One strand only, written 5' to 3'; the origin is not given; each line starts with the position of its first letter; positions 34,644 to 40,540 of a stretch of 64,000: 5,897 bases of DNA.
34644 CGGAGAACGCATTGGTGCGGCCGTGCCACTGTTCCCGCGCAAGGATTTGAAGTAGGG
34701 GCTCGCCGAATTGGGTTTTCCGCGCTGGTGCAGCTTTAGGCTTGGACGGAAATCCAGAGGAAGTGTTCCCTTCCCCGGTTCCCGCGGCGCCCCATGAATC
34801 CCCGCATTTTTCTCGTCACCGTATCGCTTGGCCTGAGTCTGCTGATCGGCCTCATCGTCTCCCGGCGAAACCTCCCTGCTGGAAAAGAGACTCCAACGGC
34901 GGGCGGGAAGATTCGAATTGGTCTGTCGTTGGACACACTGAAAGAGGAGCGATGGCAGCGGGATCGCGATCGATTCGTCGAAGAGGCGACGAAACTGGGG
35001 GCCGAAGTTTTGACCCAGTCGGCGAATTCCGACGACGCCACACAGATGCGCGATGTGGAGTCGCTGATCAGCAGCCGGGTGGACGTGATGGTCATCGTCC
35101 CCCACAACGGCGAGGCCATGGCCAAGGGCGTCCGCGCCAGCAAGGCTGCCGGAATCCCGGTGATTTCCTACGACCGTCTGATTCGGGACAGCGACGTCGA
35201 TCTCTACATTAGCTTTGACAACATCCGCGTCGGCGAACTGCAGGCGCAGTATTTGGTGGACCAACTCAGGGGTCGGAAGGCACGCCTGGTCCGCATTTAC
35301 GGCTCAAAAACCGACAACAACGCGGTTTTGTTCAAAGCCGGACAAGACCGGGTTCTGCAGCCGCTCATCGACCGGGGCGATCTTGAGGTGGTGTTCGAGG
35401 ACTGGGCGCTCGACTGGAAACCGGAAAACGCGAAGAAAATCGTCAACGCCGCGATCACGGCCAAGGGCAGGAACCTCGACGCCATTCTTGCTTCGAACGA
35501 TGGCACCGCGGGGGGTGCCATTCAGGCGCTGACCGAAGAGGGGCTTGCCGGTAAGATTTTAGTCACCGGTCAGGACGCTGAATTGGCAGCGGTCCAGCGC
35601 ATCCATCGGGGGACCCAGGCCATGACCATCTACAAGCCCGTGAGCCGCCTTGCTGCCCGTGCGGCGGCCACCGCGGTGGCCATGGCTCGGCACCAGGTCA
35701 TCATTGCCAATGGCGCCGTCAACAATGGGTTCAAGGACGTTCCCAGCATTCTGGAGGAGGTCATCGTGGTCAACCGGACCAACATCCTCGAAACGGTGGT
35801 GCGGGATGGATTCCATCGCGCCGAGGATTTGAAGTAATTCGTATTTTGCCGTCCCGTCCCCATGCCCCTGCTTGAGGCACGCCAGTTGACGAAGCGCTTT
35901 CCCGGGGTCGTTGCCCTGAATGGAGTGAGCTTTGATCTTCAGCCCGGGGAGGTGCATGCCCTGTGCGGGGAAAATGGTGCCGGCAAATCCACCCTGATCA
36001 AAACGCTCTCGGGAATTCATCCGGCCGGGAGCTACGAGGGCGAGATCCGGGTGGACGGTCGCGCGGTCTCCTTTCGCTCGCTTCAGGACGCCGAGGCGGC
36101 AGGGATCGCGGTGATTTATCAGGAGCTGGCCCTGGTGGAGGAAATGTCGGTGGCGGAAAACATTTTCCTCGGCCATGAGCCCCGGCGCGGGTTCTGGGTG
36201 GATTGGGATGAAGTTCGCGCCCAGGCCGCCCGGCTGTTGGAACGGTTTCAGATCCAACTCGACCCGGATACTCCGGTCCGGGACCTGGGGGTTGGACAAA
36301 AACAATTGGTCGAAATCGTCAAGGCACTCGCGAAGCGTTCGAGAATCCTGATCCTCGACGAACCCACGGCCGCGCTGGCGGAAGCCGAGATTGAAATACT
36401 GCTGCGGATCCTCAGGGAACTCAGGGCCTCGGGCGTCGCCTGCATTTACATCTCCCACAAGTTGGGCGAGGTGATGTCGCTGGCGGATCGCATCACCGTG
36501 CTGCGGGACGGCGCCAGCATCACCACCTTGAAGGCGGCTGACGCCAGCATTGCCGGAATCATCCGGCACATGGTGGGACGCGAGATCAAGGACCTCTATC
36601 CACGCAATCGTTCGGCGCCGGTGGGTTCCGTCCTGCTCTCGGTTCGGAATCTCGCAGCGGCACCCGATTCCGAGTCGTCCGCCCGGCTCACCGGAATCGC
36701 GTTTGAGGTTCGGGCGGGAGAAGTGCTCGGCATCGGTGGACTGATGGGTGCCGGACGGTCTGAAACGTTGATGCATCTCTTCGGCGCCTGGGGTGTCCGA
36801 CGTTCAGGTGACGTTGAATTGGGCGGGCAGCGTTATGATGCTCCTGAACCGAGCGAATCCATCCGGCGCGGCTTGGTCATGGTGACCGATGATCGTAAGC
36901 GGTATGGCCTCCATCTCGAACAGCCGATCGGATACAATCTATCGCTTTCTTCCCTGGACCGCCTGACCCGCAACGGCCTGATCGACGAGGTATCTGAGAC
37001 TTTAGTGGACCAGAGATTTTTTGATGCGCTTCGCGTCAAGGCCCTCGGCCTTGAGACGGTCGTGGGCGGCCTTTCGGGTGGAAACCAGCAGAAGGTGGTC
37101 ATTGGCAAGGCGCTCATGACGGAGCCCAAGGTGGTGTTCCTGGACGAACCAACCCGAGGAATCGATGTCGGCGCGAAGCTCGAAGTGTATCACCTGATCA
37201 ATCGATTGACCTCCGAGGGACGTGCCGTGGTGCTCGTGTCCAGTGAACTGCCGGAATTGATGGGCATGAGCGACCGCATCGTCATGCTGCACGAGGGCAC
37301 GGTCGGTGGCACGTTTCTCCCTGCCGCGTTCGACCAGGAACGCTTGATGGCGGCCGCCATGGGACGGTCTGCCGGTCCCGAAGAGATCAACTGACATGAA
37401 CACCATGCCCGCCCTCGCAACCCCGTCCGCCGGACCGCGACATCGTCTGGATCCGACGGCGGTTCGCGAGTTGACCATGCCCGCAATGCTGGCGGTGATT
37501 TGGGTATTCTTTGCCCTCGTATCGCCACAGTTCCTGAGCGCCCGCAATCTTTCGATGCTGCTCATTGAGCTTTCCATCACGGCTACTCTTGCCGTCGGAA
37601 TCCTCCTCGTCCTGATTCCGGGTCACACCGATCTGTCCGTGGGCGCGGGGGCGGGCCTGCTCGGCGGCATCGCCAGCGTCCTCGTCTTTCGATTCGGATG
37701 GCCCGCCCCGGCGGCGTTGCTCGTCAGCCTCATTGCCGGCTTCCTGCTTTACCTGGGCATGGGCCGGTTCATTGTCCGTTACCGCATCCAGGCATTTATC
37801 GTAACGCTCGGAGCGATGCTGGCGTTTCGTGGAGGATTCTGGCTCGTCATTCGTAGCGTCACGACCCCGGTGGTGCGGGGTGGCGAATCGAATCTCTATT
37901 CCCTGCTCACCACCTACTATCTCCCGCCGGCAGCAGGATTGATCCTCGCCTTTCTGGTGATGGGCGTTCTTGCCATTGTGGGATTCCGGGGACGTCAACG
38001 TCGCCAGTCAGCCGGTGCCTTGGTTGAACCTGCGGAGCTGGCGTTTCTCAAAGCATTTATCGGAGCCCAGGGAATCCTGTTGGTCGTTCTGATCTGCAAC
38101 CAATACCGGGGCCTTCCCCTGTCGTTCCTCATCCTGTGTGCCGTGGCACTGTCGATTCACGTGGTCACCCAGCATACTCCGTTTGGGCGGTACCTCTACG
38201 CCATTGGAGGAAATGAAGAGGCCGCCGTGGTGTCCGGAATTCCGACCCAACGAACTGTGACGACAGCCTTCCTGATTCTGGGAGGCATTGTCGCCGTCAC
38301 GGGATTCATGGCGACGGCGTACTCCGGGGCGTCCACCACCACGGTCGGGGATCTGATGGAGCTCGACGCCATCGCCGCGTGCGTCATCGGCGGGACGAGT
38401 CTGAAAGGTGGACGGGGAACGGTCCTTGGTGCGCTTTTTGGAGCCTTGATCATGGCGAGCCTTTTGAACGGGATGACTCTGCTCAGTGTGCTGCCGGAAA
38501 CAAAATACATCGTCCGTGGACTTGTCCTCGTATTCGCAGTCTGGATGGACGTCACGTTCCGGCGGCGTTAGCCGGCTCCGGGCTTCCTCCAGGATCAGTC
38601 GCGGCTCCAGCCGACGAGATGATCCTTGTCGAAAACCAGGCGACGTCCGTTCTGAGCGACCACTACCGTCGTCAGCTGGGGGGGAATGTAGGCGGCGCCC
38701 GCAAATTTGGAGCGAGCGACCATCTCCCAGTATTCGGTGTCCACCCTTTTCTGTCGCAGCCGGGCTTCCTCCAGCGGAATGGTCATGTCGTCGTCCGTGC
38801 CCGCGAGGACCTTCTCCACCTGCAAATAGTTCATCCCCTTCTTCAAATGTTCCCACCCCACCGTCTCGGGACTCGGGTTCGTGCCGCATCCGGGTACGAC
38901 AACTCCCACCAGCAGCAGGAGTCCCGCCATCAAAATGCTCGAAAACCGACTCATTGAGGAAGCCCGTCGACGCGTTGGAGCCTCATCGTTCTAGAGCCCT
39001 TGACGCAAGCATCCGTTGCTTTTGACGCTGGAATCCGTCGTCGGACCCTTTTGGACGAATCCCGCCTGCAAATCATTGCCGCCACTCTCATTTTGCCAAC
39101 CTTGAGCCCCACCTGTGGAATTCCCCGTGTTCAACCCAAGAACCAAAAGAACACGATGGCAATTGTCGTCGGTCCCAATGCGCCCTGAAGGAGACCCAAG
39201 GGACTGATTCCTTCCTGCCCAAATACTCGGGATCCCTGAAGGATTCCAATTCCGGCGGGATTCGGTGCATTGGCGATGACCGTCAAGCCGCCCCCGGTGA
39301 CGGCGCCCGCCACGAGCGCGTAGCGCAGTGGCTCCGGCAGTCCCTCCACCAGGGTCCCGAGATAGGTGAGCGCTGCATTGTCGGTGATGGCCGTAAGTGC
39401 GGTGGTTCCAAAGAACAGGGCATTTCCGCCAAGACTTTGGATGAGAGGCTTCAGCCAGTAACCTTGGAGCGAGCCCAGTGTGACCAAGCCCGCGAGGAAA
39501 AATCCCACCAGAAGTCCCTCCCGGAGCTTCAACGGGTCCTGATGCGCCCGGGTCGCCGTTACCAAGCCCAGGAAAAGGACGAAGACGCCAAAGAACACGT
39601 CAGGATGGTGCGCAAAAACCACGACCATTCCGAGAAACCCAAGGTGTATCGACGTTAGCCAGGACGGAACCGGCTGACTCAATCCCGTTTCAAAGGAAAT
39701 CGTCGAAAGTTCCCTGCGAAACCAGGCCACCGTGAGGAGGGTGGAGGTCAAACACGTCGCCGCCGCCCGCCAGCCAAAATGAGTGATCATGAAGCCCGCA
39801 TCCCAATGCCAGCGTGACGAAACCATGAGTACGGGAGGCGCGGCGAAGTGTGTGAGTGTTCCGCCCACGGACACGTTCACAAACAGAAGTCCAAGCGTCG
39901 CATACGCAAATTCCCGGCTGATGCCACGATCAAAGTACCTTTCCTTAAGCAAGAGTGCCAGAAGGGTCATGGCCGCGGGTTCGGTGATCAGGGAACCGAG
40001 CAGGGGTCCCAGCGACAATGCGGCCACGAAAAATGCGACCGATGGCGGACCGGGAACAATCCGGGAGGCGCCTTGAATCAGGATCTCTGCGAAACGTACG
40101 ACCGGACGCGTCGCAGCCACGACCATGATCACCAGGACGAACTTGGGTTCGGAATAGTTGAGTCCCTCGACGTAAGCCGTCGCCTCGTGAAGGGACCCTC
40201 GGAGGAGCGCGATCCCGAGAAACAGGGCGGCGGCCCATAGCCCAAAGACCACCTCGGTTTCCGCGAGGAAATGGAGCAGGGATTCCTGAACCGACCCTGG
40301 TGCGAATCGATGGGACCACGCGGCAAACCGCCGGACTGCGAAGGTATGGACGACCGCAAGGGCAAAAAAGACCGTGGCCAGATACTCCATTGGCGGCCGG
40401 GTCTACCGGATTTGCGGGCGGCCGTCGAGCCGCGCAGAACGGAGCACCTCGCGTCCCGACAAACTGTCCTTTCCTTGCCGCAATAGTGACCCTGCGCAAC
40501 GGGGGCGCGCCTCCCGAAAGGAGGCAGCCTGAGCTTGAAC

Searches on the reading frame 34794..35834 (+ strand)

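Call 21: search_protein_families(library=pfam, proteins=[window:34794-35834:+], max_evalue=0.001)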
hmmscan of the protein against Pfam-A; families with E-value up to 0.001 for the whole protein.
window:34794-35834:+ (347 aa): 3 families
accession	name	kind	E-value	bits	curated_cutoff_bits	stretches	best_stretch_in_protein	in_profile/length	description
PF13407.12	Peripla_BP_4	-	3.6e-58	197.6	35.1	1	42-299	1-255/258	Periplasmic binding protein domain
PF00532.27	Peripla_BP_1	-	1.4e-09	38.3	22.2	1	63-260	25-216/281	Periplasmic binding proteins and sugar binding domain of LacI family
PF13377.12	Peripla_BP_3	-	0.00039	21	26.5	0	227-296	75-143/167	Periplasmic binding protein-like domain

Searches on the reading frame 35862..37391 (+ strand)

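Call 21: search_protein_families(library=pfam, proteins=[window:35862-37391:+], max_evalue=0.001)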
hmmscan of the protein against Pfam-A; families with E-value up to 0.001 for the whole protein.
window:35862-37391:+ (510 aa): 3 families
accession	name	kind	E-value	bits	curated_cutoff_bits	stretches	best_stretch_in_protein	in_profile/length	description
PF00005.33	ABC_tran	-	8.4e-50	169.4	25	2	19-170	1-137/137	ABC transporter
PF13304.12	AAA_21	-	2.7e-10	41.2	27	0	32-52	2-22/304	AAA domain, putative AbiEii toxin, Type IV TA system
PF02463.25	SMC_N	-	0.00032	20.6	40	0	30-208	25-208/220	RecF/RecN/SMC N terminal domain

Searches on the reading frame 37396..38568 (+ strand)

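Call 21: search_protein_families(library=pfam, proteins=[window:37396-38568:+], max_evalue=0.001)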
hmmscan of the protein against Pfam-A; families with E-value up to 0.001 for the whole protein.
window:37396-38568:+ (391 aa): 1 family
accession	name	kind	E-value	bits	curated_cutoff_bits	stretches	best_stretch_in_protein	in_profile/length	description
PF02653.21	BPD_transp_2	-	1e-29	103.9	26.8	1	52-382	2-269/269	Branched-chain amino acid transport system / permease component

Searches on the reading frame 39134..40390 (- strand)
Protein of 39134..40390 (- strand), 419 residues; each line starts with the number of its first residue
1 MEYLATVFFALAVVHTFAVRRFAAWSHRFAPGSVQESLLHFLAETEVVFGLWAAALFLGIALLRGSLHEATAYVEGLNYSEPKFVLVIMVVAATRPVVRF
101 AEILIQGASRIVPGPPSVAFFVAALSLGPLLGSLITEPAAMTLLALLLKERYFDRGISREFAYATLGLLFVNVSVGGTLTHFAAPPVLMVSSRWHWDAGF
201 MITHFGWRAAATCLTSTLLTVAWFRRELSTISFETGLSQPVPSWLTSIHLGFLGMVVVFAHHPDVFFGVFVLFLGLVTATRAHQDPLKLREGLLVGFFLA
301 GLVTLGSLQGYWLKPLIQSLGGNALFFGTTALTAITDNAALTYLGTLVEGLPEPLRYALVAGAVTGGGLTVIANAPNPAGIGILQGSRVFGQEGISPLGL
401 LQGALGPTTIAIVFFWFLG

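Call 21: search_protein_families(library=pfam, proteins=[window:39134-40390:-], max_evalue=0.001)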
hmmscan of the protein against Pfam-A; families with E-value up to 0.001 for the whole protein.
window:39134-40390:- (419 aa): 1 family
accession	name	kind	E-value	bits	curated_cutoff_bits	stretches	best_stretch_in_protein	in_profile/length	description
PF07399.17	Na_H_antiport_3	-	1.2e-163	545.4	25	1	2-418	3-419/419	Putative Na+/H+ antiporter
